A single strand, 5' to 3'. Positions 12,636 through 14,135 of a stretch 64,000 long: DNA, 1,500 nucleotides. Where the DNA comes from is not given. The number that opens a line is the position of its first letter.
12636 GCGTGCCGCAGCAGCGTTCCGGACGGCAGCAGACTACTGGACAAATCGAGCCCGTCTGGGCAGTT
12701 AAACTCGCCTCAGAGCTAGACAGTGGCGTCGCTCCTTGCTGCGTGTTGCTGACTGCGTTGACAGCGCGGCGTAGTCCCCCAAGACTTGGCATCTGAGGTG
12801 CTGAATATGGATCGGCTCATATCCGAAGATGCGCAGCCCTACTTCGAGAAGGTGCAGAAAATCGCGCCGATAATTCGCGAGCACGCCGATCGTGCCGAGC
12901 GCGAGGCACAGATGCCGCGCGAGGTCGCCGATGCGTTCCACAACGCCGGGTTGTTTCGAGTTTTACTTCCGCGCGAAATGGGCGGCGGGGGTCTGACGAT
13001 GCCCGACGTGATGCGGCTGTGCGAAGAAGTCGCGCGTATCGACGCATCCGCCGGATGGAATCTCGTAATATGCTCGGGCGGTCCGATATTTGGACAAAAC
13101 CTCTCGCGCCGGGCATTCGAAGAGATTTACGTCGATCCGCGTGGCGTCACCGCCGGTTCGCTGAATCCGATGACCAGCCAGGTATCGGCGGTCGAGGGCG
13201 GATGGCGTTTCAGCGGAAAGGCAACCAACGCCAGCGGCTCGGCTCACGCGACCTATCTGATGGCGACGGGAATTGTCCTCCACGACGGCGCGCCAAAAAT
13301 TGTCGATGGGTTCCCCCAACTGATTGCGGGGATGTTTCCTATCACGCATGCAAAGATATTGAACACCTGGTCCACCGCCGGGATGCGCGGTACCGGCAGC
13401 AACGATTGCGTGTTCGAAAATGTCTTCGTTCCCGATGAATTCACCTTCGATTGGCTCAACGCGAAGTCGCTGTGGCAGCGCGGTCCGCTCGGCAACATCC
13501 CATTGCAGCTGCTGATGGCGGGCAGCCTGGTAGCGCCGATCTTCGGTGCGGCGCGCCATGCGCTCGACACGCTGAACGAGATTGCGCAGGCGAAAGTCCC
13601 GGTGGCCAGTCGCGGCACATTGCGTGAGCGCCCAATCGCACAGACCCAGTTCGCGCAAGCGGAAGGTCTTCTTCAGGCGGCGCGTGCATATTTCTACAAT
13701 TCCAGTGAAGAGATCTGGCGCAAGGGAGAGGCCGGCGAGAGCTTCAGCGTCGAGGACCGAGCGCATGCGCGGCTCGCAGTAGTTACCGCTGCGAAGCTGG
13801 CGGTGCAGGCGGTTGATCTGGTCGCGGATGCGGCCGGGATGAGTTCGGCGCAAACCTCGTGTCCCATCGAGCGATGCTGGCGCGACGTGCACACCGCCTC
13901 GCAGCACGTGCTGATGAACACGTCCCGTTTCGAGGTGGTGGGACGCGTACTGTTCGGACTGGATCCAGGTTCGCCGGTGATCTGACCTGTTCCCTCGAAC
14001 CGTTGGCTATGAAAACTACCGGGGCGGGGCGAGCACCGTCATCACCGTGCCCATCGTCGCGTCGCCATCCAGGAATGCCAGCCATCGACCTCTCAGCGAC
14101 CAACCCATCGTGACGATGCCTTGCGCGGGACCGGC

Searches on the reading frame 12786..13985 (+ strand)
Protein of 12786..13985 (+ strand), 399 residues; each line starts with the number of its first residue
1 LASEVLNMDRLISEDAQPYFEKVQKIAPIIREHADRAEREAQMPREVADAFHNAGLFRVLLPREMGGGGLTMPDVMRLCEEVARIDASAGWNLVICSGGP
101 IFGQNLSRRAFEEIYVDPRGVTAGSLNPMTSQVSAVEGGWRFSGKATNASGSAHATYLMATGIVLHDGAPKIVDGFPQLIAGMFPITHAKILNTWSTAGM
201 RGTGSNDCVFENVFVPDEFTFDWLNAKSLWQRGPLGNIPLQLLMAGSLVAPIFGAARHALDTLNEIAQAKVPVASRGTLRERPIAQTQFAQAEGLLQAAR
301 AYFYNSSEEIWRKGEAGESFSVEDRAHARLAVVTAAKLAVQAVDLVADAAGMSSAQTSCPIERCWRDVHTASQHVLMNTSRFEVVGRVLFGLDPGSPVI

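Call 34: search_protein_families(library=pfam, max_evalue=0.000001, proteins=[window:12786-13985:+])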
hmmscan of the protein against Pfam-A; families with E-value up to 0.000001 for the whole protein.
window:12786-13985:+ (399 aa): 2 families
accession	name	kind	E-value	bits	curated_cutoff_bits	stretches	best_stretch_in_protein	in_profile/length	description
PF08028.16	Acyl-CoA_dh_2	-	1.7e-27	96.8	22.7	1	249-378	4-133/134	Acyl-CoA dehydrogenase, C-terminal domain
PF02771.21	Acyl-CoA_dh_N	-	4.6e-10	40.3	22.9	1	30-91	19-80/113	Acyl-CoA dehydrogenase, N-terminal domain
